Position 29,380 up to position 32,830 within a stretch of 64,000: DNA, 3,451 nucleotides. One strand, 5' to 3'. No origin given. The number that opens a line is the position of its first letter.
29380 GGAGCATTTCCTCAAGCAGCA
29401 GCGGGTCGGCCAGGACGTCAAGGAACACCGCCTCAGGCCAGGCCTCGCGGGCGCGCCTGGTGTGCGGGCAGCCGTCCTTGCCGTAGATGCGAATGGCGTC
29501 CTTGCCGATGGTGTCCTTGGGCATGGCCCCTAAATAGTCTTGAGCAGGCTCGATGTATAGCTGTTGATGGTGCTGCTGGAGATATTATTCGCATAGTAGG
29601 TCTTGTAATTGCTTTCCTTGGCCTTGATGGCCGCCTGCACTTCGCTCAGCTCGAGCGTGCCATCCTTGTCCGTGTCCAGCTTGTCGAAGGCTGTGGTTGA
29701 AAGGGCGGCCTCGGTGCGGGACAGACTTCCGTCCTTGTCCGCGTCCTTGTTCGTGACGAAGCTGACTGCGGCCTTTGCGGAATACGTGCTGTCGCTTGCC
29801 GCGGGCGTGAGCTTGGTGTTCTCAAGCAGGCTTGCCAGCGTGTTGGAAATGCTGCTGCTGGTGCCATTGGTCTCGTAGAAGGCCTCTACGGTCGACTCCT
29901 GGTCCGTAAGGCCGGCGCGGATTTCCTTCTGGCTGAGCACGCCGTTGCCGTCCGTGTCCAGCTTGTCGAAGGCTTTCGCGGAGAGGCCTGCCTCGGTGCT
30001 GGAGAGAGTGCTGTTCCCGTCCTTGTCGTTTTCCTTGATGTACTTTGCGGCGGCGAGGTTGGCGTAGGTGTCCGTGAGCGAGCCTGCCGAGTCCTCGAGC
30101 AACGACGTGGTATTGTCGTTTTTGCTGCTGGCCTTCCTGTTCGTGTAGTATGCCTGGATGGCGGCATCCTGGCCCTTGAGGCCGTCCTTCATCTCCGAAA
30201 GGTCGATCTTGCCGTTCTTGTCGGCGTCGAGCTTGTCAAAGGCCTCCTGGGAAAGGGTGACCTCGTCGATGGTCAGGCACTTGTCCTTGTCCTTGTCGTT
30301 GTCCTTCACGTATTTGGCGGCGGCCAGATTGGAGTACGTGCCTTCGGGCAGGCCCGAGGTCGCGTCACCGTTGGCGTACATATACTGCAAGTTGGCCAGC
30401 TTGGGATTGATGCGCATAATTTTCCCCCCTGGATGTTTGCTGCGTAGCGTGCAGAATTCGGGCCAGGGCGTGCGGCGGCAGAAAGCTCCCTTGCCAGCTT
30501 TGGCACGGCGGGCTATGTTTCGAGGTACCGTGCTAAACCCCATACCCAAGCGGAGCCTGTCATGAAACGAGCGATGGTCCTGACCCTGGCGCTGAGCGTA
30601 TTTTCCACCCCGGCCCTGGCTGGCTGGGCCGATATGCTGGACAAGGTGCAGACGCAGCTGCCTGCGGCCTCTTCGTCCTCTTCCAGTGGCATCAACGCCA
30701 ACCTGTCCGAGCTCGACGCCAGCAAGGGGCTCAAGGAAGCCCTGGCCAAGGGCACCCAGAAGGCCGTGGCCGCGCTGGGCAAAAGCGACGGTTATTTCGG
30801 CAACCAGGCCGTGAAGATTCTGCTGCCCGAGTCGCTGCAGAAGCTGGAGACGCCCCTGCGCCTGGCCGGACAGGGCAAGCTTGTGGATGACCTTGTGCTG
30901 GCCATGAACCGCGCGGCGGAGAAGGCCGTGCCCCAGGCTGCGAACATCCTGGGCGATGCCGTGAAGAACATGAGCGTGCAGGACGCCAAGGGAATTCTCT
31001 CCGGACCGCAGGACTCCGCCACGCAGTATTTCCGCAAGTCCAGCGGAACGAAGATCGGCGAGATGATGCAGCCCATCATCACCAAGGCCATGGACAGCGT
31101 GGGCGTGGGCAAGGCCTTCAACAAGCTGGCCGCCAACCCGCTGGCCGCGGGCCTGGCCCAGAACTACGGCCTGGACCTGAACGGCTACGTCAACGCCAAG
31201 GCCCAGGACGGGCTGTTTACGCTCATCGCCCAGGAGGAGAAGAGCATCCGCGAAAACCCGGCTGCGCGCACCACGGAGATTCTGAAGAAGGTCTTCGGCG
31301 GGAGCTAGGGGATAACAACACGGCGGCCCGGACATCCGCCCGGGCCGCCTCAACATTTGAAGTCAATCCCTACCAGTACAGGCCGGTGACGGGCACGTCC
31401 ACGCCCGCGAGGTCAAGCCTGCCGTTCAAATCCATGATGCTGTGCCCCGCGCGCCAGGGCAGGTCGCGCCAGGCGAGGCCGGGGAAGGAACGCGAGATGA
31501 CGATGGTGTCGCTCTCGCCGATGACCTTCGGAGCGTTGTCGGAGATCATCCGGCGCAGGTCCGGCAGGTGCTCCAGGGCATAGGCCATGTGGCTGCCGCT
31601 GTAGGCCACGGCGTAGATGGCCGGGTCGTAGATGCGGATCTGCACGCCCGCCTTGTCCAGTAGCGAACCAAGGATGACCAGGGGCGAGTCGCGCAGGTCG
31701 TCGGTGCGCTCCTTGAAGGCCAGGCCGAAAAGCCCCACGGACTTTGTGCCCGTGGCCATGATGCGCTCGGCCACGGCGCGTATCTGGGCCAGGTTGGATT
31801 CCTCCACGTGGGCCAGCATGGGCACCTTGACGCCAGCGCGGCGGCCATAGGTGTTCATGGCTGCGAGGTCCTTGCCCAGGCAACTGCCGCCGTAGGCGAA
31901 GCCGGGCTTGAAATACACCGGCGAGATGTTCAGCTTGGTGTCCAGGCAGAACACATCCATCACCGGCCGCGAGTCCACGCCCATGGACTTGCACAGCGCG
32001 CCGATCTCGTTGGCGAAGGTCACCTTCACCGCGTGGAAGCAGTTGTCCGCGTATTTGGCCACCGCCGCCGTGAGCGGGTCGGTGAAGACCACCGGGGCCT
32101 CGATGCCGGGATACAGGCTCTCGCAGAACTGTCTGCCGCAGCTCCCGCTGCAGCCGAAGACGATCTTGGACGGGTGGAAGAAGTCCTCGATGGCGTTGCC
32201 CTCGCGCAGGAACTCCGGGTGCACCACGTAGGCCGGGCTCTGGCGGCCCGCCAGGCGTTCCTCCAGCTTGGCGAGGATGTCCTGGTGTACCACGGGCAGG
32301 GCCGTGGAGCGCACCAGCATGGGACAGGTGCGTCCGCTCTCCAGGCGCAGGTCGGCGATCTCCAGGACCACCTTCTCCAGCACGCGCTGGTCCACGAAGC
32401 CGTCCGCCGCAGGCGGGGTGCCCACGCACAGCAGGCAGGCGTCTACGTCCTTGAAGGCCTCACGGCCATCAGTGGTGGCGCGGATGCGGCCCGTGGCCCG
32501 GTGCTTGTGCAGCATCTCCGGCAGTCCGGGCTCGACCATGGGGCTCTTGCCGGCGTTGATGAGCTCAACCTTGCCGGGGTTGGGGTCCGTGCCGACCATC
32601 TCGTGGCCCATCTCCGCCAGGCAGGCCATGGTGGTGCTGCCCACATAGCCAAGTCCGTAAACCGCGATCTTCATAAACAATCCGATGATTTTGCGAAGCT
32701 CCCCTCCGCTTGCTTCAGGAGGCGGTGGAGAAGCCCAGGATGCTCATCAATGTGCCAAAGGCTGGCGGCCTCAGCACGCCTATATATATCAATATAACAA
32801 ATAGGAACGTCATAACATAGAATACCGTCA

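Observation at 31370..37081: Minimal alginate-like (polymannuronate) cluster: Alg44-lyase fusion, Alg8 and AlgD, with no recognisable export, epimerase or acetylation genes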

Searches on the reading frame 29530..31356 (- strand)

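Call 3: search_protein_families(library=pfam, proteins=[window:29530-31356:-], max_evalue=0.01)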
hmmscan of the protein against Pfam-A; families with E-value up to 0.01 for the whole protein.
window:29530-31356:- (608 aa): 6 families
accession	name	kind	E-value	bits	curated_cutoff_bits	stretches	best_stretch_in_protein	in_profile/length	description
PF13405.12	EF-hand_6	-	5.6e-19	66.5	25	3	370-394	3-27/30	EF-hand domain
PF00036.39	EF-hand_1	-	6.6e-19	66.4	25.4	3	370-394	3-27/29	EF hand domain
PF13499.12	EF-hand_7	-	3.9e-16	59.6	30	3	370-452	5-58/67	EF-hand domain pair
PF13202.12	EF-hand_5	-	1.2e-14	53.5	25.9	2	371-391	3-23/25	EF hand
PF13833.12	EF-hand_8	-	0.00064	19.9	28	0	463-480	31-48/54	EF-hand domain pair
PF10591.15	SPARC_Ca_bdg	-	0.0014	19.4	22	0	439-495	37-95/113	Secreted protein acidic and rich in cysteine Ca binding region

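Call 6: search_protein_families(library=ncbifam, proteins=[window:29530-31356:-], max_evalue=0.01)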
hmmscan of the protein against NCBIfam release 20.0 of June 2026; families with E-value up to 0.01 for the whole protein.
window:29530-31356:- (608 aa): 4 families
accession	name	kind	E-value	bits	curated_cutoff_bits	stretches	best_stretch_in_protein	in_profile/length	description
NF053806.1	lanmdlnLanM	equivalog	2.1e-16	60.2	135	3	520-581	16-78/132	lanmodulin LanM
NF008965.0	PRK12309.1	equivalog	3.8e-14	52.5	550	2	505-579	313-385/392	transaldolase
NF041410.1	XopAW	subfamily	6.2e-13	49.1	120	1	369-599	28-184/235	XopAW family type III secretion system calcium-binding effector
NF038285.1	deiodinase_rel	hypoth_equivalog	0.00019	21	250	0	534-578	43-87/347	deiodinase family protein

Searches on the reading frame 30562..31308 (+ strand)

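Call 17: search_protein_families(library=pfam, proteins=[window:30562-31308:+], max_evalue=0.01)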
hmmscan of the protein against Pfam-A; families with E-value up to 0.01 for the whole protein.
window:30562-31308:+ (248 aa): 1 family
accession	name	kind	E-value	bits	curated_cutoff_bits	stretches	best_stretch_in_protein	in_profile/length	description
PF13852.11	DUF4197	-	1e-73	247.7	24.9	1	48-246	2-199/199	Protein of unknown function (DUF4197)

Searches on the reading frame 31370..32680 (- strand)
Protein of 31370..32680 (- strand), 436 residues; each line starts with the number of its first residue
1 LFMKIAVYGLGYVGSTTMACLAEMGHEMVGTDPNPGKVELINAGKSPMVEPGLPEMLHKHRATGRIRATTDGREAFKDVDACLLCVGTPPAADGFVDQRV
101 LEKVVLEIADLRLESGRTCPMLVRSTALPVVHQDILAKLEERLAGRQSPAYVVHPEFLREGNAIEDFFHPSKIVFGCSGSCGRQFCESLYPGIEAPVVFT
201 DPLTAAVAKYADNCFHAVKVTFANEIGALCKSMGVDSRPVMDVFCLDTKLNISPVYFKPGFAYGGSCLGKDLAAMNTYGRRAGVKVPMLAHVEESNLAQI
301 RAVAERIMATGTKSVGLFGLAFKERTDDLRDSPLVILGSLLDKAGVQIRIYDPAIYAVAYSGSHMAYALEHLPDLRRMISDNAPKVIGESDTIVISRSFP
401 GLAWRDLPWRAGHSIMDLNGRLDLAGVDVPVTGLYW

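Call 3: search_protein_families(library=pfam, proteins=[window:31370-32680:-], max_evalue=0.01)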
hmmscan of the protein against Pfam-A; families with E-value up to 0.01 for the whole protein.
window:31370-32680:- (436 aa): 5 families
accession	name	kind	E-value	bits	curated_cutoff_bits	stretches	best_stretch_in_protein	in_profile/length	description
PF03721.20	UDPG_MGDP_dh_N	-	2.8e-41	141.6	27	1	3-185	1-183/187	UDP-glucose/GDP-mannose dehydrogenase family, NAD binding domain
PF00984.24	UDPG_MGDP_dh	-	3.7e-25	88.3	25.4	1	204-296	2-92/94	UDP-glucose/GDP-mannose dehydrogenase family, central domain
PF03720.21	UDPG_MGDP_dh_C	-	4.1e-11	43.6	30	1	317-395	2-70/103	UDP-glucose/GDP-mannose dehydrogenase family, UDP binding domain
PF14833.11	NAD_binding_11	-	0.00025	21.7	30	1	205-295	3-101/122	NAD-binding of NADP-dependent 3-hydroxyisobutyrate dehydrogenase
PF03446.21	NAD_binding_2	-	0.0049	17.3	21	1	4-98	1-75/161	NAD binding domain of 6-phosphogluconate dehydrogenase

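Call 6: search_protein_families(library=ncbifam, proteins=[window:31370-32680:-], max_evalue=0.01)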
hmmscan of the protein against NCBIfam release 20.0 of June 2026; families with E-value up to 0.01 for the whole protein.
window:31370-32680:- (436 aa): 7 families
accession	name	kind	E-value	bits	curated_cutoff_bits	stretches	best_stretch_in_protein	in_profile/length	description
TIGR03026.1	NDP-sugDHase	subfamily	6.6e-98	328.2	189.8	1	3-399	1-388/413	nucleotide sugar dehydrogenase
NF041297.1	UDPGDh_AglM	equivalog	7.5e-73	245.9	670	1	3-355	1-359/429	UDP-glucose 6-dehydrogenase AglM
NF047673.2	TeichurnBiosyTuaD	equivalog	4.3e-58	197.5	700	1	3-382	2-378/439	UDP-glucose 6-dehydrogenase TuaD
NF011631.0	PRK15057.1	equivalog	2.9e-40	138.6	757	1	3-369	1-353/388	UDP-glucose 6-dehydrogenase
NF040825.1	UDPMaNacDH_Arch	equivalog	1.1e-38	133.3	750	1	3-356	1-352/418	UDP-N-acetyl-D-mannosamine dehydrogenase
NF008286.0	PRK11064.1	equivalog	3.3e-29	101.7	459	1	2-358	3-367/420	UDP-N-acetyl-D-mannosamine dehydrogenase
NF011729.0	PRK15182.1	equivalog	1.2e-06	27.6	592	1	3-357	7-359/425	Vi polysaccharide biosynthesis UDP-N-acetylglucosamine C-6 dehydrogenase TviB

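Call 7: search_solved_structures(query=window:31370-32680:-, max_evalue=1e-10)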
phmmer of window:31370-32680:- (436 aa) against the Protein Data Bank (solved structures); distinct sequences matched with E-value up to 1e-10: 30.
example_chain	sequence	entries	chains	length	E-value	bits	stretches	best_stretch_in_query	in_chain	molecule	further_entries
1mfz_A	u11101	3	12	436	1.5e-90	307.5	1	3-398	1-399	GDP-mannose 6-dehydrogenase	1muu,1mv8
3vtf_A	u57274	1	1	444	1.6e-64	221.7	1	4-357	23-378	UDP-glucose 6-dehydrogenase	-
4a7p_A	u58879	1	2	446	1.4e-58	202.1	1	3-354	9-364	UDP-GLUCOSE DEHYDROGENASE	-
3gg2_A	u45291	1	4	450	1.5e-52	182.3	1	2-359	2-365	Sugar dehydrogenase, UDP-glucose/GDP-mannose dehydrogenase family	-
2y0e_A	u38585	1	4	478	3.6e-51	177.7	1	3-394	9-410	UDP-GLUCOSE DEHYDROGENASE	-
2y0d_A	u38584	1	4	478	6.4e-50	173.6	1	3-394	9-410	UDP-GLUCOSE DEHYDROGENASE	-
2y0c_A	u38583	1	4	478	6.4e-50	173.6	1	3-394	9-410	UDP-GLUCOSE DEHYDROGENASE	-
3phl_A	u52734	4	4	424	4e-41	144.6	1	2-366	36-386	UDP-glucose 6-dehydrogenase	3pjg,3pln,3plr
3pid_A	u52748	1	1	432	4.1e-41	144.6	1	2-366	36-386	UDP-glucose 6-dehydrogenase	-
4r16_A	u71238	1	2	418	1.1e-31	113.5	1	3-356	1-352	418aa long hypothetical UDP-N-acetyl-D-mannosaminuronic acid dehydrogenase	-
9ou8_A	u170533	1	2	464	1.3e-30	110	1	3-355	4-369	UDP-glucose 6-dehydrogenase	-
6c4j_A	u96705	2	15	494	1.5e-30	109.8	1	3-355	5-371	UDP-glucose 6-dehydrogenase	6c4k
3itk_A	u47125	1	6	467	1.9e-30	109.5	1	3-355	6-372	UDP-glucose 6-dehydrogenase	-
5w4x_A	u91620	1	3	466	5.9e-30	107.8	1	3-355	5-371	UDP-glucose 6-dehydrogenase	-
2q3e_A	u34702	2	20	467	5.9e-30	107.8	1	3-355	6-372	UDP-glucose 6-dehydrogenase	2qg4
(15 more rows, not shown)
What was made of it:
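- Checked: The best PDB hit is AlgD 1mfz at 307 bits, against 222 bits for the best UDP-glucose dehydrogenase (call 7).
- The dehydrogenase is clearly closest to AlgD (307 against 222 bits, call 7).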

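Call 47: search_solved_structures(query=window:31370-32680:-, max_evalue=1e-80, show_alignments=1)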
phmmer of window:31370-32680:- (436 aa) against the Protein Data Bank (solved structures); distinct sequences matched with E-value up to 1e-80: 1.
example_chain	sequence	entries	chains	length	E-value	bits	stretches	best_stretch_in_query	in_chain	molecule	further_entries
1mfz_A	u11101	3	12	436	1.5e-90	307.5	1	3-398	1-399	GDP-mannose 6-dehydrogenase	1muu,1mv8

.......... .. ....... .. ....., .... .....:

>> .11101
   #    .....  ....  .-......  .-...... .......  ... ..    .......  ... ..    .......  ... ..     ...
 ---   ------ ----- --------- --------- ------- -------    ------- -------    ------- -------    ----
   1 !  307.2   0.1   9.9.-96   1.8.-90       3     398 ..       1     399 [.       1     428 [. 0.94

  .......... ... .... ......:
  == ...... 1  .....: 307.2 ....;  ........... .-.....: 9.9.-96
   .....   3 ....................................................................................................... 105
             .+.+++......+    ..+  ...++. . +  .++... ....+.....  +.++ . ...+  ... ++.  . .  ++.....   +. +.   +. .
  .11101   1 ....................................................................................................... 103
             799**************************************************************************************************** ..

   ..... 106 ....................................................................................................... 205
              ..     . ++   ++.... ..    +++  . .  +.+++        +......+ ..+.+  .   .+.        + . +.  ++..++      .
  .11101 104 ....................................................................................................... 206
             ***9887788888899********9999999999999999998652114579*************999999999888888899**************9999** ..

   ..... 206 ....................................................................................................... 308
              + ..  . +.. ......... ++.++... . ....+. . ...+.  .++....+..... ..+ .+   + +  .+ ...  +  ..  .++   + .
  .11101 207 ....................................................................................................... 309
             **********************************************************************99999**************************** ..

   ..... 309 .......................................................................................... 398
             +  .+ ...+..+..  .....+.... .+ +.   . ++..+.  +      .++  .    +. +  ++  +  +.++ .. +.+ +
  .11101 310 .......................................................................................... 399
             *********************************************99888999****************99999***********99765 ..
